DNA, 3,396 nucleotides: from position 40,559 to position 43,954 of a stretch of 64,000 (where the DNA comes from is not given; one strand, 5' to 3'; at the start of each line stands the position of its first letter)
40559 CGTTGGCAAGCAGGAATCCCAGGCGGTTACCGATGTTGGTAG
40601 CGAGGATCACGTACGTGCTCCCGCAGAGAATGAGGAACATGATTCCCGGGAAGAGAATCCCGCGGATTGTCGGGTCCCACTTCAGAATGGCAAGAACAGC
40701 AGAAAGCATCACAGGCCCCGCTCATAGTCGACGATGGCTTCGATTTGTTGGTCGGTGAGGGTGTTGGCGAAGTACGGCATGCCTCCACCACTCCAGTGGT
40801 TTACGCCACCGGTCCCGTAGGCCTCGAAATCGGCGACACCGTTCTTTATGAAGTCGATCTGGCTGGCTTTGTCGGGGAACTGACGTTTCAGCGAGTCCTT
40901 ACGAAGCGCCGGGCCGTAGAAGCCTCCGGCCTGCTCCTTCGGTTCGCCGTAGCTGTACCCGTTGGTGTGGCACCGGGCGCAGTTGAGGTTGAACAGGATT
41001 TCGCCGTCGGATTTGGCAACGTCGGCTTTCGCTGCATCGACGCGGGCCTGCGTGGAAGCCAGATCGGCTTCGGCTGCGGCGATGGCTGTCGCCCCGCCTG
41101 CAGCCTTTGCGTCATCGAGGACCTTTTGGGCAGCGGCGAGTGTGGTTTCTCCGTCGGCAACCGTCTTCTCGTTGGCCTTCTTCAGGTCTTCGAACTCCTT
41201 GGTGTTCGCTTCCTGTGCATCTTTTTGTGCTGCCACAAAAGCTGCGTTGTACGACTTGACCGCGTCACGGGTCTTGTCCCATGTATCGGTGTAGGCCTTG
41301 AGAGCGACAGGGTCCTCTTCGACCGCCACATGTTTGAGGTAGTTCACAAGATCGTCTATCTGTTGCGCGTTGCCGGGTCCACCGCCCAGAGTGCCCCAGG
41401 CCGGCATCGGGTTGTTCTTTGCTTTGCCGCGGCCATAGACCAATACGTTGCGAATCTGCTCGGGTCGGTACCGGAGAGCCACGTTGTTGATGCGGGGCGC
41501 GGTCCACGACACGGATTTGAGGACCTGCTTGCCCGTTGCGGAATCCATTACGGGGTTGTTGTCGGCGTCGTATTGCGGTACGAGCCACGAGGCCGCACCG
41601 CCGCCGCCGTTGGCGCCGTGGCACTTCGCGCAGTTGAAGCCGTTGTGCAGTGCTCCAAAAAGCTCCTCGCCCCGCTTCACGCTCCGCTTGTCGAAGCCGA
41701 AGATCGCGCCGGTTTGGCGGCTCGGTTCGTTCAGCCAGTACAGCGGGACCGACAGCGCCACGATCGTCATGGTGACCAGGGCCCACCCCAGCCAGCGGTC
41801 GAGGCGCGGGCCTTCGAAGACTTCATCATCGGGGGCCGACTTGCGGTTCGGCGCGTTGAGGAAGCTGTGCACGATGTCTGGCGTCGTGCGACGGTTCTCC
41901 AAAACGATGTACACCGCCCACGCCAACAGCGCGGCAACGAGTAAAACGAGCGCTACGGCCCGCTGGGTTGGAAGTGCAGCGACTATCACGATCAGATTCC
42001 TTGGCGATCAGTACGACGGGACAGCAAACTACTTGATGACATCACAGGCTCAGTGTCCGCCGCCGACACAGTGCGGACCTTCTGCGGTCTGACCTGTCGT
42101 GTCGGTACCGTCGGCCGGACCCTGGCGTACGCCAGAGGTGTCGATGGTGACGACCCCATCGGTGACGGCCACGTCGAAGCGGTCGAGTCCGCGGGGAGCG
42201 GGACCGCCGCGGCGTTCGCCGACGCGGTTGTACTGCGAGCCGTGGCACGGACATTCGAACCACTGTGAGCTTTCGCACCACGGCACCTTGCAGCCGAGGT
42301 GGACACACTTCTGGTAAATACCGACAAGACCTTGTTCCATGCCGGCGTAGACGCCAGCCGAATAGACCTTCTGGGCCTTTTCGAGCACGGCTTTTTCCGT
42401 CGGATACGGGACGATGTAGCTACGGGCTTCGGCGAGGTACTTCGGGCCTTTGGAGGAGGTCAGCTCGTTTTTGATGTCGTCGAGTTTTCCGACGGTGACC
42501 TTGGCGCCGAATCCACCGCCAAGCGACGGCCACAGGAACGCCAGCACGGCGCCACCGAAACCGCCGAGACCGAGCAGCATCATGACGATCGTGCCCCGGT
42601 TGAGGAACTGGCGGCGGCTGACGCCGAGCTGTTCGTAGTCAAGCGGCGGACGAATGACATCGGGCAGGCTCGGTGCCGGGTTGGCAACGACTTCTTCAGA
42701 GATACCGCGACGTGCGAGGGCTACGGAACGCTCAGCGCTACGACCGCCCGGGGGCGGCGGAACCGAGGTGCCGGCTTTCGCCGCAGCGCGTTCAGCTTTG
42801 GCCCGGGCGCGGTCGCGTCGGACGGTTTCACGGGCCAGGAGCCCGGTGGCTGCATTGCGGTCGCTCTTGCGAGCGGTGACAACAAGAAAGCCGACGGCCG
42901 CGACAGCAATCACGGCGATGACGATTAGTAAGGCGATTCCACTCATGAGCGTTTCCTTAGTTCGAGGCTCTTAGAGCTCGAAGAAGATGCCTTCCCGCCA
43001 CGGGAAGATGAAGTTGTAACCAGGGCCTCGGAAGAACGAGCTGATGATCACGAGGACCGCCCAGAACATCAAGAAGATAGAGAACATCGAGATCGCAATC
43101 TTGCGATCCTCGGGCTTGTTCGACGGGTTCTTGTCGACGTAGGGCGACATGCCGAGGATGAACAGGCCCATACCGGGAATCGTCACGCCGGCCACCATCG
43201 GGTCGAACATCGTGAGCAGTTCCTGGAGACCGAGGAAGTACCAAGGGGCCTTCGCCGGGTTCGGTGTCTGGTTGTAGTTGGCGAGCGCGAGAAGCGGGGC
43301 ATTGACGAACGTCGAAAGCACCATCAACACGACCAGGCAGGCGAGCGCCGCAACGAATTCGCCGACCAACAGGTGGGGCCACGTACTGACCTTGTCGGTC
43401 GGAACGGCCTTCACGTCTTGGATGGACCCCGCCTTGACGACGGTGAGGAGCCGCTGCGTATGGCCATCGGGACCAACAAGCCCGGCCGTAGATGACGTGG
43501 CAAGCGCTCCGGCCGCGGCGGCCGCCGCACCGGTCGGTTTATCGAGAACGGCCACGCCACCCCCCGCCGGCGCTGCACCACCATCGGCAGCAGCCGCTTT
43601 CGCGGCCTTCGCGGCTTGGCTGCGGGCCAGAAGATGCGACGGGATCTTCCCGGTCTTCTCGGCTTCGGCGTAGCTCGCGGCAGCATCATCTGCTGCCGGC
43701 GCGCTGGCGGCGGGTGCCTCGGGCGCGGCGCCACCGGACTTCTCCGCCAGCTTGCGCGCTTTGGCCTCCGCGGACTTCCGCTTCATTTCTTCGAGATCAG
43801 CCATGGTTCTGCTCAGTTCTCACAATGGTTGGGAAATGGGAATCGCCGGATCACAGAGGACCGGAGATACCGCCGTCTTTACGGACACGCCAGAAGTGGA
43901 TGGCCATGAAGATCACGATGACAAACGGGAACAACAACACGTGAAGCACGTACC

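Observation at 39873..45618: Firmicute/b6f-style split cytochrome b complex with a ferredoxin gene and two unknown membrane proteins in an actinobacterial context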

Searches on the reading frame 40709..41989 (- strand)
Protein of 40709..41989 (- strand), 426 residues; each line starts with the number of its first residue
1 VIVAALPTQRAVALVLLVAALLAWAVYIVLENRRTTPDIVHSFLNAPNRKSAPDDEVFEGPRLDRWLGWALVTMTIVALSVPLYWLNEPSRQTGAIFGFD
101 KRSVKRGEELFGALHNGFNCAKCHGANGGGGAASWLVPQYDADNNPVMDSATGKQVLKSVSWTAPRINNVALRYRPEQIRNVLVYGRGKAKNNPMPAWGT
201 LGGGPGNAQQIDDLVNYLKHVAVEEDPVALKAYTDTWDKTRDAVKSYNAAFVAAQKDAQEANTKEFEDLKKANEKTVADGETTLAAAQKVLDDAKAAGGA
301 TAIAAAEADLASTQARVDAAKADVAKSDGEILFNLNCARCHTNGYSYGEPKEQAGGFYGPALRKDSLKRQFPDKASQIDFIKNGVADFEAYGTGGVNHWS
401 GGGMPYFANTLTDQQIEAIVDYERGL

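Call 3: search_protein_families(library=pfam, proteins=[window:40709-41989:-], max_evalue=0.01)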
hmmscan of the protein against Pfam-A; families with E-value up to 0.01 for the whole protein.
window:40709-41989:- (426 aa): 3 families
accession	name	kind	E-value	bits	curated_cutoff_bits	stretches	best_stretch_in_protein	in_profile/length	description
PF00034.26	Cytochrom_C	-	1.6e-18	68.2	21.3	2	104-221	1-89/90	Cytochrome c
PF13442.11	Cytochrome_CBB3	-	4e-16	59.5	27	2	327-422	4-67/68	Cytochrome C oxidase, cbb3-type, subunit III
PF14495.11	Cytochrom_C550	-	0.0013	18.9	27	0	327-351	27-51/136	Cytochrome c-550 domain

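Call 4: search_protein_families(library=ncbifam, proteins=[window:40709-41989:-], max_evalue=0.01)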
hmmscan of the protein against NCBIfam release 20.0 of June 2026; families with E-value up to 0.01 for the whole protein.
window:40709-41989:- (426 aa): 10 families
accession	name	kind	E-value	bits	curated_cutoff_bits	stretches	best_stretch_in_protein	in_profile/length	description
TIGR04485.1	thiosulf_SoxX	equivalog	7.1e-09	36.3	61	1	336-422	4-74/78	sulfur oxidation c-type cytochrome SoxX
TIGR00782.1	ccoP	equivalog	1.2e-07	31.4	179.95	1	307-422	85-188/285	cytochrome-c oxidase, cbb3-type subunit III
NF050122.1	bc1_QcrC_actin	exception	2.2e-07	30.4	200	0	313-343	125-153/253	cytochrome bc1 complex diheme cytochrome c subunit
NF011054.0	PRK14486.1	equivalog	3.2e-06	26.9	447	1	306-423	198-287/294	putative bifunctional cbb3-type cytochrome c oxidase subunit II/cytochrome c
NF045930.1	Cytc6PetJCyano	equivalog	1.4e-05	25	135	1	317-422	20-101/110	cytochrome c6 PetJ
NF045774.1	cytochro_C551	exception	9.7e-05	22.3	118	0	303-343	16-56/110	cytochrome c551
TIGR03045.1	PS_II_C550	equivalog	0.00019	21.1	177.75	0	314-350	41-75/159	photosystem II cytochrome c-550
NF045773.1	cytochro_C550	exception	0.0002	21.3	125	0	313-346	37-69/118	cytochrome c550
NF040606.1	CytoC_perox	subfamily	0.0052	16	150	0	328-349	72-93/524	di-heme-cytochrome C peroxidase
TIGR04320.1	Surf_Exclu_PgrA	domain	0.0068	15.8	70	1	240-326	261-347/360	SEC10/PgrA surface exclusion domain-containing protein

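Call 71: search_solved_structures(query=window:40709-41989:-, max_evalue=0.001)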
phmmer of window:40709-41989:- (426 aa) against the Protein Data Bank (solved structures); distinct sequences matched with E-value up to 0.001: 0.

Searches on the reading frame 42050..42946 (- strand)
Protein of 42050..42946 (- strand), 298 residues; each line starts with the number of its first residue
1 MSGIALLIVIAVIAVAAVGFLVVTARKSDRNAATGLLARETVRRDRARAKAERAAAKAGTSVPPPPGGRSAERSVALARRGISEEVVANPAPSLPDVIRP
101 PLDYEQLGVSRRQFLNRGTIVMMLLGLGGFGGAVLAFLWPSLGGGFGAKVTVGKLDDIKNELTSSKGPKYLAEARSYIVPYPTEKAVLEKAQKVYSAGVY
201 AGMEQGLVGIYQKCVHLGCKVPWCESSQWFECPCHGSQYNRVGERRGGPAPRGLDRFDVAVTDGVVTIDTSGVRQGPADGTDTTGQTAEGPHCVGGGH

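Call 3: search_protein_families(library=pfam, proteins=[window:42050-42946:-], max_evalue=0.01)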
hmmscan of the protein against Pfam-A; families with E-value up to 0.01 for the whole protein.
window:42050-42946:- (298 aa): 1 family
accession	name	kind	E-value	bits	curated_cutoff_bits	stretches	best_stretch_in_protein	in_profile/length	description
PF00355.32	Rieske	-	1.8e-07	31.4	20.3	1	199-257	28-87/88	Rieske [2Fe-2S] domain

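Call 4: search_protein_families(library=ncbifam, proteins=[window:42050-42946:-], max_evalue=0.01)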
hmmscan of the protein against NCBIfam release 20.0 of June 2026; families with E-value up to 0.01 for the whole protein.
window:42050-42946:- (298 aa): 6 families
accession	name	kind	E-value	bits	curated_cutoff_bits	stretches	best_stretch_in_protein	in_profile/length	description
NF010001.0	PRK13474.1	subfamily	1.1e-19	70.5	154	1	202-269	95-162/178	cytochrome b6-f complex iron-sulfur subunit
NF045928.1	Cytb6fFeSPetC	equivalog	1.5e-19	70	250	1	206-268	100-163/179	cytochrome b6-f complex iron-sulfur subunit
TIGR01416.1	Rieske_proteo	equivalog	1.7e-10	41.2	97.4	1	192-254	95-160/176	ubiquinol-cytochrome c reductase iron-sulfur subunit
TIGR02694.1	arsenite_ox_S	equivalog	2.4e-05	24.2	95.65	1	181-248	25-94/129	arsenate reductase (azurin) small subunit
NF050121.1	bc1_QcrA_actin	exception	0.00016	21.3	275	1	212-263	245-299/319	cytochrome bc1 complex Rieske iron-sulfur subunit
NF007422.0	PRK09965.1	equivalog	0.00048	20.1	113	1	204-271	32-101/106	bifunctional 3-phenylpropionate/cinnamic acid dioxygenase ferredoxin subunit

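Call 57: search_solved_structures(query=window:42050-42946:-, max_evalue=0.001, show_alignments=1)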
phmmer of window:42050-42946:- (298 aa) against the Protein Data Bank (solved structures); distinct sequences matched with E-value up to 0.001: 69 (the best 60 are shown).
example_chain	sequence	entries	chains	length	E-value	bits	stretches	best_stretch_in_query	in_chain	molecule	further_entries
9rk3_A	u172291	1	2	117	6.4e-15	58.5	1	179-279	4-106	Similar to Rieske 2Fe-2S iron sulfur protein (Cytochrome b6-F complex)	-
7zxy_D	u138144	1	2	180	2.1e-14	56.8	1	109-264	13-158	Cytochrome b6-f complex iron-sulfur subunit 2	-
7r0w_D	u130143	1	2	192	2.7e-14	56.5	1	109-264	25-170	Rieske domain, PetC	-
2zt9_D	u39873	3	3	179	4.2e-14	55.9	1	109-257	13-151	Cytochrome b6-f complex iron-sulfur subunit 1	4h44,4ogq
1q90_C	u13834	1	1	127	3.2e-13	53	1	208-270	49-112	Cytochrome B6-F complex iron-sulfur subunit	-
9rk4_A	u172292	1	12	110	6e-13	52.1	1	209-271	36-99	Similar to the Rieske Protein II of bc1 complex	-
2e74_D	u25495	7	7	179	1.1e-12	51.2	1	110-266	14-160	Cytochrome b6-f complex iron-sulfur subunit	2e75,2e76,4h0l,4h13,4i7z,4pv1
1vf5_D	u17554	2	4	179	1.7e-12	50.6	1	110-266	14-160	RIESKE IRON-SULFUR PROTEIN | Cytochrome b6-f complex iron-sulfur subunit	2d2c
3azc_A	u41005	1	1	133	7.4e-12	48.5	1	208-264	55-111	Cytochrome b6-f complex iron-sulfur subunit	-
8hn2_A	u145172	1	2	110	1e-11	48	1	206-269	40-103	Cytochrome b6-f complex iron-sulfur subunit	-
1rfs_A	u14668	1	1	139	2.9e-11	46.5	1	207-267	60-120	RIESKE PROTEIN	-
6rqf_L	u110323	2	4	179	5.2e-11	45.7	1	205-267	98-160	Cytochrome b6-f complex iron-sulfur subunit, chloroplastic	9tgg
7qrm_D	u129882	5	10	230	8e-11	45.1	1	206-267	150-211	Cytochrome b6-f complex iron-sulfur subunit, chloroplastic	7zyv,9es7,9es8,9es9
6kls_A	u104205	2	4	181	8.7e-09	38.4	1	109-254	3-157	Rieske-I iron sulfur protein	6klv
29xz_A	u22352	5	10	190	3.9e-08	36.3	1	212-262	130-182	Ubiquinol-cytochrome c reductase iron-sulfur subunit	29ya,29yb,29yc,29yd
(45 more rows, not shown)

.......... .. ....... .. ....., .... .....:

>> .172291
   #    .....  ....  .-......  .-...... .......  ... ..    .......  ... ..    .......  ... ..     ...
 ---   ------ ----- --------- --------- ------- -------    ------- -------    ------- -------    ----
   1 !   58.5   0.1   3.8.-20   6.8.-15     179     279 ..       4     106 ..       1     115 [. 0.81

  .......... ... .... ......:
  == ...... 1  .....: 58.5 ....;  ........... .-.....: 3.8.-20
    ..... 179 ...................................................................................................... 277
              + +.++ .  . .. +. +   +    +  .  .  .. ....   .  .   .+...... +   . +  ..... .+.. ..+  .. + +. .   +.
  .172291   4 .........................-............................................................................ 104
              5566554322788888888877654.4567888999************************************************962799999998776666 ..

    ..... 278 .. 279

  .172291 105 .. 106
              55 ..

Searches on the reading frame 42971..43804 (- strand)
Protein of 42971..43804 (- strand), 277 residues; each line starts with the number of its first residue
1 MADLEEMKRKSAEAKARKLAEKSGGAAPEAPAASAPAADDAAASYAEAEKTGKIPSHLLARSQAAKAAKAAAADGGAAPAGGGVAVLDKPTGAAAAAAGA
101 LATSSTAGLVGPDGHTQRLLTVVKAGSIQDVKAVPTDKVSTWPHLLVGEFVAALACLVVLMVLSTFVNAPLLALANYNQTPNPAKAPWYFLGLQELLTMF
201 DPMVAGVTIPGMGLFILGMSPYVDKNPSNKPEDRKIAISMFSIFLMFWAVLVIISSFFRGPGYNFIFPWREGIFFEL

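Call 3: search_protein_families(library=pfam, proteins=[window:42971-43804:-], max_evalue=0.01)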
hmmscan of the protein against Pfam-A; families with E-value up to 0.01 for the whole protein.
window:42971-43804:- (277 aa): 1 family
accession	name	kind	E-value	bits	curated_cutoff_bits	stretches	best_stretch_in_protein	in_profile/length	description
PF00032.22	Cytochrom_B_C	-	1e-07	32.6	20.7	1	175-256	2-83/102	Cytochrome b(C-terminal)/b6/petD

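Call 4: search_protein_families(library=ncbifam, proteins=[window:42971-43804:-], max_evalue=0.01)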
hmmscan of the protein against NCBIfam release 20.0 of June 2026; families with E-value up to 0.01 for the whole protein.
window:42971-43804:- (277 aa): 1 family
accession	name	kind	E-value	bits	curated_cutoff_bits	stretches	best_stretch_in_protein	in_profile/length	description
NF040970.1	memb_ExtQ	equivalog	1.5e-13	51.2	150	1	143-269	6-134/134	selenite/tellurite reduction operon b-type cytochrome membrane protein ExtQ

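Call 56: search_solved_structures(query=window:42971-43804:-, max_evalue=0.01, show_alignments=2)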
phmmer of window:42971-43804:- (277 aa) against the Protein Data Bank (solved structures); distinct sequences matched with E-value up to 0.01: 1.
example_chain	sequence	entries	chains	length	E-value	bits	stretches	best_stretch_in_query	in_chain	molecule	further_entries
8smr_I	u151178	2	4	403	0.00073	22.3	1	129-258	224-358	Cytochrome b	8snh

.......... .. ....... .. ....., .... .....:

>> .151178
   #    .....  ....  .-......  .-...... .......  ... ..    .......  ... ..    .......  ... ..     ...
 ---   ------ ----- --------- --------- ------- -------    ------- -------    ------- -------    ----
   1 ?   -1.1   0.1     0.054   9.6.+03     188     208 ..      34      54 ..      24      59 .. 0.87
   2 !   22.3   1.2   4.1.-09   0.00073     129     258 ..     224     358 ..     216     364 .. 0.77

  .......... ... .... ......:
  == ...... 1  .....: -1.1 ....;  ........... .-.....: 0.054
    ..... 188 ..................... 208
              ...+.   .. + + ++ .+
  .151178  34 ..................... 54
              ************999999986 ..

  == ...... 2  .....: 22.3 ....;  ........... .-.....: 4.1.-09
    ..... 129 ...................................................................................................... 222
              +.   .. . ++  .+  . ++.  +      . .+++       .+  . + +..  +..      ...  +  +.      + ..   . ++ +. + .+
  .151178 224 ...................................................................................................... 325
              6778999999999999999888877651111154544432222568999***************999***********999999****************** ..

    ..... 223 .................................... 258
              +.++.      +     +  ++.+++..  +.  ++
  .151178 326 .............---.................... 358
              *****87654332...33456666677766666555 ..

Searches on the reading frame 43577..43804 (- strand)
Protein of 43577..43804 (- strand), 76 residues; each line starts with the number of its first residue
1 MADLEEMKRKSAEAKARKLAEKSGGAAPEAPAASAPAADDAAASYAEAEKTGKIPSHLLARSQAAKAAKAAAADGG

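Call 52: search_solved_structures(query=window:43577-43804:-, max_evalue=10)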
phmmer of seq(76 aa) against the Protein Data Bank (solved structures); distinct sequences matched with E-value up to 10: 3.
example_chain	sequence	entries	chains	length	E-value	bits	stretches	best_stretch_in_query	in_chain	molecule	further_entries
1n0r_A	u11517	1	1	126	0.0033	21.6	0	41-69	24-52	4 ankyrin repeats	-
1n0q_A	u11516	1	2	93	0.11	16.8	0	41-69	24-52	3 ankyrin repeats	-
3dtp_E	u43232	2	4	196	0.3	15.4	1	8-43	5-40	Myosin II regulatory light chain | myosin regulatory light chain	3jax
